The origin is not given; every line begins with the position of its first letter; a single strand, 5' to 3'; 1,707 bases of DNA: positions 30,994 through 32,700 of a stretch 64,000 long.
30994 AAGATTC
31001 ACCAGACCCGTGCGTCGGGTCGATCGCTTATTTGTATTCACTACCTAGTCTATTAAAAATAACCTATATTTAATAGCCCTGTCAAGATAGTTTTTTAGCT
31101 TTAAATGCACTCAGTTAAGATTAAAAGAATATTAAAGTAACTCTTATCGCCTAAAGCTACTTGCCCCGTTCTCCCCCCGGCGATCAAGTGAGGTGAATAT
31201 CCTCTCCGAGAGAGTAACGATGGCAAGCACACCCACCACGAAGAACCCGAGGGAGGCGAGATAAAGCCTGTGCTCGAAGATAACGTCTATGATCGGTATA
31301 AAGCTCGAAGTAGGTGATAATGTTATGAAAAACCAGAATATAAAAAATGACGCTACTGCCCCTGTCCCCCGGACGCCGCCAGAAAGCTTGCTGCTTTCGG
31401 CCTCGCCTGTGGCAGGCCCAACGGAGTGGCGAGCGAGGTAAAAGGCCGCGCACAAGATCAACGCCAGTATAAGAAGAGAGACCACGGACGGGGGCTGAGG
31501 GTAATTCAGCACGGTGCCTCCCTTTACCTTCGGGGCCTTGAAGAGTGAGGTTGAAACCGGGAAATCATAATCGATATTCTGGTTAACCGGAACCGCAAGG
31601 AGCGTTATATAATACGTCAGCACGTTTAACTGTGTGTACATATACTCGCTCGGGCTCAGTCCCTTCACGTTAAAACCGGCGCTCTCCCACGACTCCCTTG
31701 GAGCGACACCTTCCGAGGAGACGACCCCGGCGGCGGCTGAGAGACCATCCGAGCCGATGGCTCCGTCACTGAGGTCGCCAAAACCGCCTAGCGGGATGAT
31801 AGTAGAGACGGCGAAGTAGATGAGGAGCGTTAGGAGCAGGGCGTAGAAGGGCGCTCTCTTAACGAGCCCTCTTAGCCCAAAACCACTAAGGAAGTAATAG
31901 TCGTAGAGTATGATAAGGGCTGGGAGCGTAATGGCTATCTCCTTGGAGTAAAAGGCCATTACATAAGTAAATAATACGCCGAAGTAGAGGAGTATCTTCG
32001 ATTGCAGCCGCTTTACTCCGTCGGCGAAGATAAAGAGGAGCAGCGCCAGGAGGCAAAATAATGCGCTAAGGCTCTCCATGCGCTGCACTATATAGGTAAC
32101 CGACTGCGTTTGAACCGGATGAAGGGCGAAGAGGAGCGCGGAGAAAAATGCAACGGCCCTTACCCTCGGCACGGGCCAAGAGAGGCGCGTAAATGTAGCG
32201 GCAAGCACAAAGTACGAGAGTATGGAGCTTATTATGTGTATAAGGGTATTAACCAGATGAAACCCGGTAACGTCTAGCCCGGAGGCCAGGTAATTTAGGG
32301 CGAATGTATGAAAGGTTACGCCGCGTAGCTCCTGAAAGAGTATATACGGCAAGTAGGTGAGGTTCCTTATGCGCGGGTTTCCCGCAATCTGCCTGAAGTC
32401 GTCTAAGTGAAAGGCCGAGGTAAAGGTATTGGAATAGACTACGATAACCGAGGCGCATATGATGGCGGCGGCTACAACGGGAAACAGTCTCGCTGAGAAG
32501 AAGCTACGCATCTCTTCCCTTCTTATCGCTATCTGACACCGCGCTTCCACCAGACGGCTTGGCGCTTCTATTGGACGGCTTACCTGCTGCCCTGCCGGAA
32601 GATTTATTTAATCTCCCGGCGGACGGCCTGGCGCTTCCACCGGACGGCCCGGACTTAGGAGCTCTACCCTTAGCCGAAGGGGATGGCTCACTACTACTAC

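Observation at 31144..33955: Gtr-like three-gene periplasmic glycosylation module built on a TMTC/PMT_2 (DUF1736) GT-C transferase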

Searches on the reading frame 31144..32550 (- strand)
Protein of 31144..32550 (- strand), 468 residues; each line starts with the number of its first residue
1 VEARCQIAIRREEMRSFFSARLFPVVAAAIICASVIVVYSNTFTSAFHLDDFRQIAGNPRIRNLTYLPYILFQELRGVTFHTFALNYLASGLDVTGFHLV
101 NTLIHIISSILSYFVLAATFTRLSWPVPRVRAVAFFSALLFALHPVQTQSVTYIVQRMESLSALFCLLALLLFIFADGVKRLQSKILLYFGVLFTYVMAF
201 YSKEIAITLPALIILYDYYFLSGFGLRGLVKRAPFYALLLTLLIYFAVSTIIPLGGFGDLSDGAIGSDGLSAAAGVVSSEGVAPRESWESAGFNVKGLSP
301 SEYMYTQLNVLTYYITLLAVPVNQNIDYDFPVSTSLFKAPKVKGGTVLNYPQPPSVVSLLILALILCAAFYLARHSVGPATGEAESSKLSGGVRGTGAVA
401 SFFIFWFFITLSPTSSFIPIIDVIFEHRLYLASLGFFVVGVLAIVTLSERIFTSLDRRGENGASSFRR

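Call 3: search_protein_families(library=pfam, proteins=[window:31144-32550:-], max_evalue=0.1)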
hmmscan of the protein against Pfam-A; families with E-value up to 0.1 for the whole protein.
window:31144-32550:- (468 aa): 0 families

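Call 4: search_protein_families(library=ncbifam, proteins=[window:31144-32550:-], max_evalue=0.1)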
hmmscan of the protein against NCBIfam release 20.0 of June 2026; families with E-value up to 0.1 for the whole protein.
window:31144-32550:- (468 aa): 0 families

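Call 5: search_protein_families(library=pfam, proteins=[window:31144-32550:-], max_evalue=10)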
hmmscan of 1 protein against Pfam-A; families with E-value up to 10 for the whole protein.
window:31144-32550:- (468 aa): 0 families

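Call 6: find_homologous_proteins(query=window:31144-32550:-)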
Query window:31144-32550:- (468 aa): 1770 proteins with E <= 0.001 among 8000 candidates; the best 120 are listed.
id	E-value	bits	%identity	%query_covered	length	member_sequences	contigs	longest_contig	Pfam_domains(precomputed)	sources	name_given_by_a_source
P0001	1.2e-288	975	100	97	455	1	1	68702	-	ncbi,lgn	-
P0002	1.3e-240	817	84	97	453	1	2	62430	-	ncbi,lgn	-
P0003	1.3e-136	474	55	88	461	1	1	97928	-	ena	-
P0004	8.0e-128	445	54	94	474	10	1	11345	-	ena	-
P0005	2.0e-127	444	55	92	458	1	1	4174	-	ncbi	-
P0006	3.9e-127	443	53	95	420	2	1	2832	-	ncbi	ncbi:MAG: hypothetical protein ACYSTI_13575, partial [Planctomycetota bacterium]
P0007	7.8e-125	435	52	91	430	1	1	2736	-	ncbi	-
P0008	7.5e-123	429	50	97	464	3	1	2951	-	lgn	-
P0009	4.1e-122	426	51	95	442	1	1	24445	-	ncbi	-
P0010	5.5e-121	423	51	96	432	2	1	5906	-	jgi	jgi:hypothetical protein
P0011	4.4e-120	420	54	91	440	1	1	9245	-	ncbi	-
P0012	5.6e-120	419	51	92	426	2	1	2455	-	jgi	jgi:hypothetical protein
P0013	9.0e-120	419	50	93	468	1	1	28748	-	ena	-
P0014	2.8e-118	414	51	94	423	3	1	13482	-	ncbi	-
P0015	3.3e-118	413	53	91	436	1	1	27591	-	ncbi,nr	ncbi:MAG: hypothetical protein HY890_03395 [Deltaproteobacteria bacterium]|nr:hypothetical protein [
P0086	1.1e-108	382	48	96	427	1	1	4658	PF13231.13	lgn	-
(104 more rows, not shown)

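Call 7: search_solved_structures(query=window:31144-32550:-, max_evalue=10)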
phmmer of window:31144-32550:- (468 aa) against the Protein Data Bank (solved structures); distinct sequences matched with E-value up to 10: 3.
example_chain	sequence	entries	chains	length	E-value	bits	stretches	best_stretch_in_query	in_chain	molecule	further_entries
9aua_A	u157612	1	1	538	0.18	13.9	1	72-133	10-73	BesB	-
9aub_A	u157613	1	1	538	0.18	13.9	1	72-133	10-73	BesB F231Y variant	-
9fh0_G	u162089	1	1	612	1.7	10.7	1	285-342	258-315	Peroxisomal targeting signal receptor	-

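Call 9: search_solved_structures(query=A1, max_evalue=10, show_alignments=2)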
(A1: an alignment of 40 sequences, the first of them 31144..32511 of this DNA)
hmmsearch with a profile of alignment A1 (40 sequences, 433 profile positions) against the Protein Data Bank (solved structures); distinct sequences matched with E-value up to 10: 0.

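Call 11: search_protein_families(library=pfam, alignment_id=A1, max_evalue=1)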
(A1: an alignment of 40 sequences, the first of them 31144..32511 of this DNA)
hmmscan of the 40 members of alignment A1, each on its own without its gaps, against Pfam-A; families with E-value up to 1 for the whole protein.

A. member 1, window:31144-32511:- (455 aa): 0 families

B. families by the number of members that match (of 40 scanned): 20 families
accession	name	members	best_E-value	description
PF17870.6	Insulin_TMD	8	0.0028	Insulin receptor trans-membrane segment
PF00689.26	Cation_ATPase_C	2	0.12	Cation transporting ATPase, C-terminus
PF13231.12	PMT_2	1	0.00042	Dolichyl-phosphate-mannose-protein mannosyltransferase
PF14264.12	Glucos_trans_II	1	0.0032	Glucosyl transferase GtrII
PF10998.14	DUF2838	1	0.005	Protein of unknown function (DUF2838)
PF22852.1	SoxE_N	1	0.0082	Sulfocyanin, N-terminal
PF08795.16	DUF1796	1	0.089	Putative papain-like cysteine peptidase (DUF1796)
PF12576.13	DUF3754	1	0.11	Protein of unknown function (DUF3754)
PF05493.18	ATP_synt_H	1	0.12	ATP synthase subunit H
PF10039.14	DUF2275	1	0.17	Predicted integral membrane protein (DUF2275)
PF08713.17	DNA_alkylation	1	0.17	DNA alkylation repair enzyme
PF14858.11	CFAP54_N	1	0.21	Cilia- and flagella-associated protein 54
PF10945.13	CBP_BcsR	1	0.22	Cellulose biosynthesis protein BcsR-like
PF02925.21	gpD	1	0.25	Bacteriophage scaffolding protein D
PF11951.13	Fungal_trans_2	1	0.25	Fungal specific transcription factor domain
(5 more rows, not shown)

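Call 12: find_encoding_contigs(protein=P0001, flank=6000, max_places=3)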
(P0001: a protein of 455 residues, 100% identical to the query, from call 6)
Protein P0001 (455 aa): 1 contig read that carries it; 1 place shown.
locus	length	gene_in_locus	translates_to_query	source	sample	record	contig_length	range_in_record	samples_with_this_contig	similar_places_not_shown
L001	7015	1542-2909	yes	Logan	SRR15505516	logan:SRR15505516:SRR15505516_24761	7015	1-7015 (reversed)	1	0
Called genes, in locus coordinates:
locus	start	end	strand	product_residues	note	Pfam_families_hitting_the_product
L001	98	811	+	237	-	PF00535:Glycos_transf_2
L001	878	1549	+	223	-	PF10066:DUF2304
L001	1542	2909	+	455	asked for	-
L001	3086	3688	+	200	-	PF00072:Response_reg, PF03861:ANTAR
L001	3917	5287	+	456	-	PF04055:Radical_SAM, PF06968:BATS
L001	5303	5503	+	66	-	PF02597:ThiS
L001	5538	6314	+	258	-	PF05690:ThiG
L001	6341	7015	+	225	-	?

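Call 15: find_related_loci(query=A1, collection=genome_contigs, flank=6000)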
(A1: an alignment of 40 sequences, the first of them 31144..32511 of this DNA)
Query A1 (455 aa) in genome_contigs; peptide patterns used: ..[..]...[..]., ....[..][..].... (x = any residue, [..] = any of these).
600 stretches matched a pattern (row limit reached: there are more); 586 encode a relative of the query (tblastn E <= 1e-3); the best 80 are kept; 79 distinct loci.
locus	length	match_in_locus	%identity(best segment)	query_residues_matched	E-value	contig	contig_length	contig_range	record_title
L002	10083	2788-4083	51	1-442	5e-119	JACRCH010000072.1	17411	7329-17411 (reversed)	MAG: Deltaproteobacteria bacterium isolate NC_groundwater_1641_Pr3_B-0.1um_55_74 SR-2_scaffold_141_1622982, whole genome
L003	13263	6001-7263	47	1-442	2e-115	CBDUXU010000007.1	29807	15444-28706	MAG TPA_asm: uncultured bacterium isolate SRR22302371_binner23_Refined_36 genome assembly, contig: ERZ26661859.824, whol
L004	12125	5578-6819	51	1-437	3e-113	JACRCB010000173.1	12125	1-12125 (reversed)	MAG: Deltaproteobacteria bacterium isolate NC_groundwater_1635_Pr3_B-0.1um_53_9 SR-2_scaffold_141_3492660, whole genome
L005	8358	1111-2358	49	1-438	2e-112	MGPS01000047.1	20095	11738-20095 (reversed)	MAG: Deltaproteobacteria bacterium GWC2_42_11 gwc2_scaffold_3737, whole genome shotgun sequence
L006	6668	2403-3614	51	1-426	2e-112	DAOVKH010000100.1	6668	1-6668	MAG TPA_asm: Deltaproteobacteria bacterium isolate CSMAG_1414 CSMAG_1414_k141_156730_length_6668_cov_25.5603, whole geno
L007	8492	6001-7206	47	1-439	6e-112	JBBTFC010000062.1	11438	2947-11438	MAG: Deltaproteobacteria bacterium isolate H14-bin053_1 H14_bin053_1_000000000062, whole genome shotgun sequence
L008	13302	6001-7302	49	4-455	1e-111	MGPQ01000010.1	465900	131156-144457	MAG: Deltaproteobacteria bacterium GWB2_55_19 gwb2_scaffold_176, whole genome shotgun sequence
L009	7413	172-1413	45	5-445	6e-111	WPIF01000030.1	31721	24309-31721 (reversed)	MAG: Nitrospirae bacterium isolate X2_MetaBAT.7 scaffold_365, whole genome shotgun sequence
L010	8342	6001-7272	47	8-452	1e-110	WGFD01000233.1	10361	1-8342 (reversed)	MAG: Deltaproteobacteria bacterium isolate S146_70 k151_647020, whole genome shotgun sequence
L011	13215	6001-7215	44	1-448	3e-110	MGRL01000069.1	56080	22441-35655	MAG: Deltaproteobacteria bacterium RIFCSPHIGHO2_02_FULL_43_33 rifcsphigho2_02_scaffold_3234, whole genome shotgun sequen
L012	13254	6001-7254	51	17-438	9e-110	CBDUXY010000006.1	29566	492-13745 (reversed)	MAG TPA_asm: uncultured bacterium isolate SRR22302371_concoct_77 genome assembly, contig: ERZ26661859.838, whole genome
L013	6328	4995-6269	48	1-439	1e-107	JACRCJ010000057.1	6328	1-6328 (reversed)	MAG: Deltaproteobacteria bacterium isolate NC_groundwater_1643_Pr3_B-0.1um_56_205 SR-2_scaffold_141_290564, whole genome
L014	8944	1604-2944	45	1-437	6e-106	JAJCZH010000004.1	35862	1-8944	MAG: Deltaproteobacteria bacterium isolate OFTM366 OFTM366_3, whole genome shotgun sequence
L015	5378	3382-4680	47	24-447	2e-104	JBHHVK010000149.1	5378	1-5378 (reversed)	MAG: Thermodesulfobacteriota bacterium isolate S.4.sp2_bin.44 NODE_7653_length_5378_cov_10.490325, whole genome shotgun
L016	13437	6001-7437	44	1-452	5e-103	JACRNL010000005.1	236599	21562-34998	MAG: Deltaproteobacteria bacterium isolate NC_groundwater_1934_Pr3_S-0.2um_54_5 scaffold_31367, whole genome shotgun seq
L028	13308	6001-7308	44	5-453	9e-95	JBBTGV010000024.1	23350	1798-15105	MAG: Deltaproteobacteria bacterium isolate H32-bin094_1 H32_bin094_1_000000000024, whole genome shotgun sequence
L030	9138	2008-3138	35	5-445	5e-69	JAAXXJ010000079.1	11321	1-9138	MAG: Nitrospirae bacterium isolate W9_Combined_metabat2_096 W9_Combined_metabat2_096_NODE_3238, whole genome shotgun seq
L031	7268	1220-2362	36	1-445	2e-67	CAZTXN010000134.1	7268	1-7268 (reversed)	MAG TPA_asm: uncultured Nitrospiraceae bacterium isolate SRP257756_co1_120 genome assembly, contig: NODE_9547_length_726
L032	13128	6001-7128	34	1-436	2e-64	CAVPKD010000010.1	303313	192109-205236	MAG: Nitrospirota bacterium isolate MFD10007.bin.2.19 genome assembly, contig: contig_9497, whole genome shotgun sequenc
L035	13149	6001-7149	36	6-449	2e-62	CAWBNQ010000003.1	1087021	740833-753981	MAG: Nitrospirota bacterium isolate MFD01299.bin.1.15 genome assembly, contig: contig_22949, whole genome shotgun sequen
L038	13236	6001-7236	35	26-437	1e-60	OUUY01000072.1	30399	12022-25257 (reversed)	Nitrospiraceae bacterium Ngb-4 genome assembly, contig: NBG4_Contig_27, whole genome shotgun sequence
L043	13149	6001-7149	36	1-445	2e-59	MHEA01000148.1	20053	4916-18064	MAG: Nitrospirae bacterium GWC2_57_9 gwc2_scaffold_3078, whole genome shotgun sequence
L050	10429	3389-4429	38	17-423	4e-58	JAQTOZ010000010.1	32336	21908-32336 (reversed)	MAG: Candidatus Omnitrophota bacterium isolate STB_104 NODE_2893_length_32336_cov_3.067621_Sandtown_B, whole genome shot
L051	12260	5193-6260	35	26-437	3e-58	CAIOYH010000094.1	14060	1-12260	uncultured bacterium isolate Kiruna_bin-04925 genome assembly, contig: bin-04925:094/230, whole genome shotgun sequence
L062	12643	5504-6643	35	8-448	1e-58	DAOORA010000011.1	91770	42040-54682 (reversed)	MAG TPA_asm: Bacteroidales bacterium isolate AMR_MDS_2557 NODE_230_length_91770_cov_34.396195, whole genome shotgun sequ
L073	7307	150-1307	34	11-452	1e-55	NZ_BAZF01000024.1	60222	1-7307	Geobacter sp. OR-1, whole genome shotgun sequence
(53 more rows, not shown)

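Call 17: predict_structure(alignment_id=A1)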
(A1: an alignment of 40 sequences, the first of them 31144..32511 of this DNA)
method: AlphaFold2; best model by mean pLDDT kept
length: 455 residues; sequences in the alignment: 40
mean_pLDDT: 82.8   pTM: 0.85
mean pLDDT of the five models: 82.8, 82.0, 80.1, 79.0, 78.1
residues with pLDDT >= 90: 248; 70-90: 111; 50-70: 35; < 50: 61
segments of 3 or more residues with pLDDT < 50: 250-282, 368-378, 402-411, 450-455
pLDDT, mean of each block of 10 residues (from residue 1): 92 98 90 76 81 86 89 90 91 98 96 94 98 77 91 98 97 98 94 92 96 95 97 84 55 44 41 40 71 91 88 73 93 86 97 97 66 45 90 89 47 76 97 91 71 42
secondary structure, 60 per line:
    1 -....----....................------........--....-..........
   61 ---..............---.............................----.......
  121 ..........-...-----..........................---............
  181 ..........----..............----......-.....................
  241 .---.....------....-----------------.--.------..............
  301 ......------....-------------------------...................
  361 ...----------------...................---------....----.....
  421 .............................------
elements in order: H2-5 H10-29 H36-43 H46-49 H51-60 H64-77 H81-109 H114-130 H140-165 H169-190 H195-208 H213-218 H220-241 H245-249 H256-259 H287-306 H313-316 H342-363 H380-398 H408-411 H416-449

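Call 20: fold_search(model_id=the predicted structure, library=pdb)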
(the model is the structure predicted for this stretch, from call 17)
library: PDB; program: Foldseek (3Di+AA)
matches with E <= 10: 202; with E <= 0.001: 0
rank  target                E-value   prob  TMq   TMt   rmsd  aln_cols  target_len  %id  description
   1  5ezm                  1.6e-01  0.75  0.30  0.26  19.7       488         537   12  Crystal Structure of ArnT from Cupriavidus metallidurans in the apo state (released 2016-02-17)
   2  5f15                  2.0e-01  0.63  0.30  0.26  20.3       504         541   11  Crystal Structure of ArnT from Cupriavidus metallidurans bound to Undecaprenyl phosphate (released 2016-02-17)
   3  6p25_B                2.1e-01  1.00  0.33  0.23   6.3       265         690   10  Structure of S. cerevisiae protein O-mannosyltransferase Pmt1-Pmt2 complex bound to the sugar donor and a peptide acce (released 2019-07-10)
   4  6ftg_5                5.3e-01  0.57  0.32  0.25  18.9       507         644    9  Subtomogram average of OST-containing ribosome-translocon complexes from canine rough microsomal membranes (released 2018-03-21)
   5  6t1z                  5.3e-01  0.08  0.12  0.14  25.1       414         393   16  LmrP from L. lactis, in an outward-open conformation, bound to Hoechst 33342 (released 2020-07-29)
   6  5fu6_A                6.2e-01  0.09  0.14  0.13  28.6       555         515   12  NOT module of the human CCR4-NOT complex (Crystallization mutant) (released 2016-03-23)
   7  1u9e_A                6.2e-01  0.07  0.09  0.14  19.9       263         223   11  CRYSTAL STRUCTURE OF ESTROGEN RECEPTOR BETA COMPLEXED WITH WAY-397 (released 2005-03-01)
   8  5lzr_B                6.5e-01  0.07  0.14  0.11  24.6       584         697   11  Crystal structure of Thermotoga maritima sodium pumping membrane integral pyrophosphatase in complex with tungstate an (released 2016-12-14)
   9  5lzr_A                1.0e+00  0.06  0.14  0.11  24.4       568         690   11  Crystal structure of Thermotoga maritima sodium pumping membrane integral pyrophosphatase in complex with tungstate an (released 2016-12-14)
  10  8b21_A                1.1e+00  0.06  0.14  0.11  24.0       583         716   11  Time-resolved structure of K+-dependent Na+-PPase from Thermotoga maritima 0-60-seconds post reaction initiation with  (released 2024-01-17)
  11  7yxa_B                1.2e+00  0.09  0.12  0.14  24.5       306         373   15  XFEL crystal structure of the human sphingosine 1 phosphate receptor 5 in complex with ONO-5430608 (released 2022-08-10)
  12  8age_A                1.2e+00  0.44  0.38  0.29  13.9       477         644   10  Structure of yeast oligosaccharylransferase complex with acceptor peptide bound (released 2022-12-07)
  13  9f3c_A                1.3e+00  0.06  0.16  0.14  27.8       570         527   10  Low-resolution (5.4 angstrom) cryo-EM structure of SV2B-BoNT/A1 at pH 5.5 (released 2025-03-12)
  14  9g8j_D                1.3e+00  0.07  0.17  0.13  24.6       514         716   11  Structure of K+-dependent Na+-PPase from Thermotoga maritima in complex with zoledronate (released 2025-06-04)
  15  5cwp                  1.6e+00  0.18  0.17  0.29  16.4       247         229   12  Crystal structure of de novo designed helical repeat protein DHR79 (released 2015-12-16)
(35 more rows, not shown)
